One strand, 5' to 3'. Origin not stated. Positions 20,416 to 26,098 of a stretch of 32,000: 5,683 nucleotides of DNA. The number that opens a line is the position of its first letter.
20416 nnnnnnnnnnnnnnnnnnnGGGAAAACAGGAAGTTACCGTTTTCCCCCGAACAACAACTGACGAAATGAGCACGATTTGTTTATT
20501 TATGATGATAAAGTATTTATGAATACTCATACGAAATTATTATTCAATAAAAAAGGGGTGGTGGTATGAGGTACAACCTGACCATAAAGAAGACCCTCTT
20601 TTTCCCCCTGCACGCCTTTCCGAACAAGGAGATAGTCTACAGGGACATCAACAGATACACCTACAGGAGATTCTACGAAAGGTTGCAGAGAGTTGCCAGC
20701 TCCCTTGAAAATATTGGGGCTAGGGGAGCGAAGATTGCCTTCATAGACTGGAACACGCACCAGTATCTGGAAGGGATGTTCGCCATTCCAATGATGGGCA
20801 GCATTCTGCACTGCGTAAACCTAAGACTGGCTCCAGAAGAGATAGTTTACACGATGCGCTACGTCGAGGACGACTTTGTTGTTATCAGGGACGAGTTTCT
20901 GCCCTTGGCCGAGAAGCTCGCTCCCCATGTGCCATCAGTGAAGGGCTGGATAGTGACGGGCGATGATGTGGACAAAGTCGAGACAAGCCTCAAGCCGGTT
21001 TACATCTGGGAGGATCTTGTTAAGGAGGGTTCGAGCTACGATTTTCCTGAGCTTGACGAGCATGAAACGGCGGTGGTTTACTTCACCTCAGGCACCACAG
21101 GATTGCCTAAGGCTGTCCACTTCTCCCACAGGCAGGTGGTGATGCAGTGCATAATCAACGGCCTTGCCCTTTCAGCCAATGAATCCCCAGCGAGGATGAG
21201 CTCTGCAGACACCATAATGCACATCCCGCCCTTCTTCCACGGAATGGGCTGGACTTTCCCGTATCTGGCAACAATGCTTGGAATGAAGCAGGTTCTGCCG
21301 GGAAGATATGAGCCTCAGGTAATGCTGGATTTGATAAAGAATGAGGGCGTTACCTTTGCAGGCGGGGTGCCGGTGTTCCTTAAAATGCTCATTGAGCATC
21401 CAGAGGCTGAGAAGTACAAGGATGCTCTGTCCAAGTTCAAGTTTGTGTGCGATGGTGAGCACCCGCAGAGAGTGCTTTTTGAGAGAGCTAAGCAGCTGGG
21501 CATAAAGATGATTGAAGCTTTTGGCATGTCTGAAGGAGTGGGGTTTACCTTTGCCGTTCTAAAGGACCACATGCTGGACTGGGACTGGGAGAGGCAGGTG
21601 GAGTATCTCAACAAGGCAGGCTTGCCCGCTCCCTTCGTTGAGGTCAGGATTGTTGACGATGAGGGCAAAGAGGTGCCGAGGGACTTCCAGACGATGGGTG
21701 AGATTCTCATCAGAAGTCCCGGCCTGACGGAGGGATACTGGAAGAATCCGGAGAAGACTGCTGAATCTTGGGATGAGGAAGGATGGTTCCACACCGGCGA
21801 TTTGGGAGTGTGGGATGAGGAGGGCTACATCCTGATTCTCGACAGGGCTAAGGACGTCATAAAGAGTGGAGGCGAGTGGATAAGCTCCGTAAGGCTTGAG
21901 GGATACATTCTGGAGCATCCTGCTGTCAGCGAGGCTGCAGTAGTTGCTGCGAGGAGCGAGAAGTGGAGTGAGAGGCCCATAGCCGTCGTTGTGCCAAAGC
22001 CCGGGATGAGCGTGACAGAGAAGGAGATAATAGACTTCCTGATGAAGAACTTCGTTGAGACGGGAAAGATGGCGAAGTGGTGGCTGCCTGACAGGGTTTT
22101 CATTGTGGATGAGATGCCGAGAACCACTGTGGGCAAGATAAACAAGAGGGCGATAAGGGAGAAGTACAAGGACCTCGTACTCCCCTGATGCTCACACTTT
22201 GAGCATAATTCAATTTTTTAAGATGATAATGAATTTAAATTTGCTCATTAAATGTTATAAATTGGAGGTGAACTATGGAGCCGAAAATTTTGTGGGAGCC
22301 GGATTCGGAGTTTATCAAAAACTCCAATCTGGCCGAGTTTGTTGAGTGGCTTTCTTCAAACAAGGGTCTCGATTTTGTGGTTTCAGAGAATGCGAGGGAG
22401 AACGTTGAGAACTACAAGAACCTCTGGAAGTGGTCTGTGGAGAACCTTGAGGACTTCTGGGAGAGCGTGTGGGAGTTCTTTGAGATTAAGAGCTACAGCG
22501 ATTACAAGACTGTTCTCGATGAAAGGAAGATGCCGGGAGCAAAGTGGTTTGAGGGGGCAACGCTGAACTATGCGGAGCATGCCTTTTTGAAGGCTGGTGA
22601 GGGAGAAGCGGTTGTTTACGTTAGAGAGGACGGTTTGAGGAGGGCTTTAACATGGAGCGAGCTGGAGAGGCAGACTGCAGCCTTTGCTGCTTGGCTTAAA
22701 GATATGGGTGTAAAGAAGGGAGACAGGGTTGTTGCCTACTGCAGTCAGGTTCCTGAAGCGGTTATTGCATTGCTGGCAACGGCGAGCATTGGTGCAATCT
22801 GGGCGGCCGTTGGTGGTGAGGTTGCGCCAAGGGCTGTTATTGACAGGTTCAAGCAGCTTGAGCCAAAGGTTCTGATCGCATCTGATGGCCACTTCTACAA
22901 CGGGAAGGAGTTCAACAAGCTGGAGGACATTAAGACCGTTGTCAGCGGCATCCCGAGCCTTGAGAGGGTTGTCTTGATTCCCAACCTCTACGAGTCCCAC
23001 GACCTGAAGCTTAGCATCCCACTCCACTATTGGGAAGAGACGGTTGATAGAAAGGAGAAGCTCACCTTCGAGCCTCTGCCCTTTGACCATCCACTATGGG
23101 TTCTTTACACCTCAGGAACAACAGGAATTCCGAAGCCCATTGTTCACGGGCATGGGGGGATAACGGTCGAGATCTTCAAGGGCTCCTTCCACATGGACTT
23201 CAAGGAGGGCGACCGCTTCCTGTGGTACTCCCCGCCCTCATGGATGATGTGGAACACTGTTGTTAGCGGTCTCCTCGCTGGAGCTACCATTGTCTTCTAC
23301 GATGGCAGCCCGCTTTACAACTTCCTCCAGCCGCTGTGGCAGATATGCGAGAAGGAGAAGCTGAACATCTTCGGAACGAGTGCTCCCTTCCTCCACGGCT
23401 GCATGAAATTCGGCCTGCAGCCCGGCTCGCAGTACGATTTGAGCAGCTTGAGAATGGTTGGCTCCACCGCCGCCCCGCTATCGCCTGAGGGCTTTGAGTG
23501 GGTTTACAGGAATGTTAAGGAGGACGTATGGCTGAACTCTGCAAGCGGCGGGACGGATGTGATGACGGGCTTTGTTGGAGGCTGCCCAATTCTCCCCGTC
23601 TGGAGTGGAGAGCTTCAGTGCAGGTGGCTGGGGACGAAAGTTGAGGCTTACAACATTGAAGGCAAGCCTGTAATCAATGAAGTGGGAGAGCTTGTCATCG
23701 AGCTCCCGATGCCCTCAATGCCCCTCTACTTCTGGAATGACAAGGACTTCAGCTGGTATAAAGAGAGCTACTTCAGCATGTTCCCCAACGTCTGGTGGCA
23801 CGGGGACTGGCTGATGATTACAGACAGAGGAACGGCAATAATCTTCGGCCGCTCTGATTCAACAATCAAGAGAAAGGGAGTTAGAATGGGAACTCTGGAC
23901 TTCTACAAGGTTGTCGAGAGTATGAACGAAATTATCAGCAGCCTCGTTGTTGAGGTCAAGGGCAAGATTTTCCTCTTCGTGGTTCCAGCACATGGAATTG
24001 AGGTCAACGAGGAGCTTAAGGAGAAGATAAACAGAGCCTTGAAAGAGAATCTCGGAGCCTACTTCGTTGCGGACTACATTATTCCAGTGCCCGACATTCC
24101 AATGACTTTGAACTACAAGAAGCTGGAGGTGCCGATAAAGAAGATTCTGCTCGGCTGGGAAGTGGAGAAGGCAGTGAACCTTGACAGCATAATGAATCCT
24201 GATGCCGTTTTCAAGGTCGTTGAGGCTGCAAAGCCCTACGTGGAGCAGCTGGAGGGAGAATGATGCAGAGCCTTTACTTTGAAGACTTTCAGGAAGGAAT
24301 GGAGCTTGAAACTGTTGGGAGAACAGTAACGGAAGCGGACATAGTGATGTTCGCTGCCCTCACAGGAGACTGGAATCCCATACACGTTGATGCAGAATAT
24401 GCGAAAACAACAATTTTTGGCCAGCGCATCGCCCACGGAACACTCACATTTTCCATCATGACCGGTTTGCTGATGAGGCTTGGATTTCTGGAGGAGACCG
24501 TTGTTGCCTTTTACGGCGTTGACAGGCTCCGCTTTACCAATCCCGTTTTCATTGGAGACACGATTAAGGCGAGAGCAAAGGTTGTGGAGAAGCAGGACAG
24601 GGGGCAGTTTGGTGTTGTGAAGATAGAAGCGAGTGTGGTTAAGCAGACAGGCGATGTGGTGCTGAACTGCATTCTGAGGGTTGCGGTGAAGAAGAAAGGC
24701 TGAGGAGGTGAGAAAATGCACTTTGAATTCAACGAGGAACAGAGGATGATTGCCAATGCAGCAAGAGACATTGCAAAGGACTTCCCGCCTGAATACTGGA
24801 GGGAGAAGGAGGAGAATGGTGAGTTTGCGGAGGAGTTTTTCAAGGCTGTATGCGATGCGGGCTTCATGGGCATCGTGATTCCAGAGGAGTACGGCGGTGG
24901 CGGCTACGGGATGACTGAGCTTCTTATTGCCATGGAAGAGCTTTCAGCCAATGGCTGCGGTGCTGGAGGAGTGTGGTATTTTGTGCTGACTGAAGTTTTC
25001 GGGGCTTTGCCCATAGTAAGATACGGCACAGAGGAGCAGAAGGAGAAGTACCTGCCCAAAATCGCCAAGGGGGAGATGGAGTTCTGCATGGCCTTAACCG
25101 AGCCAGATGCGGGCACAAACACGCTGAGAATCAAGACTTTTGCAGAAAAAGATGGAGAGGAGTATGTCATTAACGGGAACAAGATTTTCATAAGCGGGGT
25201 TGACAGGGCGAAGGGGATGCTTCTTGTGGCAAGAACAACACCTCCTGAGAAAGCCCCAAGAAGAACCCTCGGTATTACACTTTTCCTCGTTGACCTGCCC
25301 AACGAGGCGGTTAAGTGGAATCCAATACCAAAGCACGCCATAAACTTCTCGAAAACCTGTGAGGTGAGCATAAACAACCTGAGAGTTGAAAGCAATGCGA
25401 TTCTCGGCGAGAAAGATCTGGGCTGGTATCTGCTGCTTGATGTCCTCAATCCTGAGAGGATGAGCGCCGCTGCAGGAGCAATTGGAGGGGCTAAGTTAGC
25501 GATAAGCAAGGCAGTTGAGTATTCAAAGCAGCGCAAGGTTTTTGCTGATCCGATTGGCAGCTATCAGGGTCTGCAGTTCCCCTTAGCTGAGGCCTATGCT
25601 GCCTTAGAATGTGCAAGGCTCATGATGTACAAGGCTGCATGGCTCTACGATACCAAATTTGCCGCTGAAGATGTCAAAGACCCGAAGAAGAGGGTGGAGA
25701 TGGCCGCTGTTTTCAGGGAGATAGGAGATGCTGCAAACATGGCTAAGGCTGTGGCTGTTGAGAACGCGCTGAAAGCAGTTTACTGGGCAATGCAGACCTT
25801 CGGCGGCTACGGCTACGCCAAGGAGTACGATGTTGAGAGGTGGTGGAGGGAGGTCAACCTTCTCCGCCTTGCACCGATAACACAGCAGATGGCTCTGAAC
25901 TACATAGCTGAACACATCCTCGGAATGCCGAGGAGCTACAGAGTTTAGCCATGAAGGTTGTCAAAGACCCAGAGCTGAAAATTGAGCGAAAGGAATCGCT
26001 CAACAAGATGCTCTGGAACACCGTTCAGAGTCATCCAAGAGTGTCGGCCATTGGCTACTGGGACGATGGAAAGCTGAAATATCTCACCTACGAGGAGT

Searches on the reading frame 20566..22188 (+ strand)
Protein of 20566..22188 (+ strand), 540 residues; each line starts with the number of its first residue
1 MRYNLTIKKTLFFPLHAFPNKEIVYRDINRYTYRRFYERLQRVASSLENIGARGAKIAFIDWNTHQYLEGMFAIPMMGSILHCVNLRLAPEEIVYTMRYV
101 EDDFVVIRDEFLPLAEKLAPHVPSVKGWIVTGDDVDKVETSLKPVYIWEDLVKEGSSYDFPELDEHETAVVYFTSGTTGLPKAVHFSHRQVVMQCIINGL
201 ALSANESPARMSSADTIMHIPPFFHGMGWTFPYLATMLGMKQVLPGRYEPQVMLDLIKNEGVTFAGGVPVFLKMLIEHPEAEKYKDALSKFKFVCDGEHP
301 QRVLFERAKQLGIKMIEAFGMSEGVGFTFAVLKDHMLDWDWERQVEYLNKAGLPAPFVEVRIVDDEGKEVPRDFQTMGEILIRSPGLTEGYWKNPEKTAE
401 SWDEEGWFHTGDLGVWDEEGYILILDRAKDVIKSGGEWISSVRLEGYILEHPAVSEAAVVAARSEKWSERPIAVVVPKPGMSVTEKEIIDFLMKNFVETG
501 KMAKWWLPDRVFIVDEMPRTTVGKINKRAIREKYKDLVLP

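Call 53: search_protein_families(library=pfam, proteins=[window:20566-22188:+], max_evalue=0.001)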
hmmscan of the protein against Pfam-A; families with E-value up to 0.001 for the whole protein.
window:20566-22188:+ (540 aa): 2 families
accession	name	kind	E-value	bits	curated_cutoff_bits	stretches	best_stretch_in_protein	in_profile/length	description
PF00501.34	AMP-binding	-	1.8e-71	241.4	29.9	1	17-392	7-384/384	AMP-binding enzyme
PF13193.12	AMP-binding_C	-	6e-17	62.8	24.5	1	444-524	2-76/76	AMP-binding enzyme C-terminal domain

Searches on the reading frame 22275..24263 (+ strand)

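Call 53: search_protein_families(library=pfam, proteins=[window:22275-24263:+], max_evalue=0.001)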
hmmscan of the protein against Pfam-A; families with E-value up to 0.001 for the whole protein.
window:22275-24263:+ (662 aa): 3 families
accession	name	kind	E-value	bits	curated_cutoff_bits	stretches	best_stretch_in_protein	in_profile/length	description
PF00501.34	AMP-binding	-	6.7e-49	167.1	29.9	1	110-477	11-376/384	AMP-binding enzyme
PF16177.11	ACAS_N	-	1e-14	54.5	27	1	47-103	1-55/55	Acetyl-coenzyme A synthetase N-terminus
PF13193.12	AMP-binding_C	-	0.0002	22.6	24.5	1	560-613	23-74/76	AMP-binding enzyme C-terminal domain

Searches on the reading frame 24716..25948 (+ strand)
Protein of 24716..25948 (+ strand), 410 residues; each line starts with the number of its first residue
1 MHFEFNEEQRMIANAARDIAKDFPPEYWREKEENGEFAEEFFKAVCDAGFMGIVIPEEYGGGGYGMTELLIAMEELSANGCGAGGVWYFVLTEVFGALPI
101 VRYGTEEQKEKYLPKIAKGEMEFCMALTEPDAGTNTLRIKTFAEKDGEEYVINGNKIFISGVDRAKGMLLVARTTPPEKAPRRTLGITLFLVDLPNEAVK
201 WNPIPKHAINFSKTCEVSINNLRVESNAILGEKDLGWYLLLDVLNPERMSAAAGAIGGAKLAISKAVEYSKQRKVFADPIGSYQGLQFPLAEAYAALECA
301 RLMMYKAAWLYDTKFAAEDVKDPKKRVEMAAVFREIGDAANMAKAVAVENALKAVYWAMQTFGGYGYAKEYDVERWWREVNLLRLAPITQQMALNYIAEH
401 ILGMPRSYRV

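Call 53: search_protein_families(library=pfam, proteins=[window:24716-25948:+], max_evalue=0.001)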
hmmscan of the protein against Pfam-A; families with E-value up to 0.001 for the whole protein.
window:24716-25948:+ (410 aa): 4 families
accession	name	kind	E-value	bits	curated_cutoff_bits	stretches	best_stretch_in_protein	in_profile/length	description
PF00441.29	Acyl-CoA_dh_1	-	3.8e-32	112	22.4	1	236-402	3-150/150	Acyl-CoA dehydrogenase, C-terminal domain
PF02771.21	Acyl-CoA_dh_N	-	2.7e-31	108.7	22.9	1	6-120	1-113/113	Acyl-CoA dehydrogenase, N-terminal domain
PF02770.24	Acyl-CoA_dh_M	-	4.1e-19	69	33.3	1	124-221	1-96/97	Acyl-CoA dehydrogenase, middle domain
PF08028.16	Acyl-CoA_dh_2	-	5.8e-17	62.7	22.7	1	251-382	3-125/134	Acyl-CoA dehydrogenase, C-terminal domain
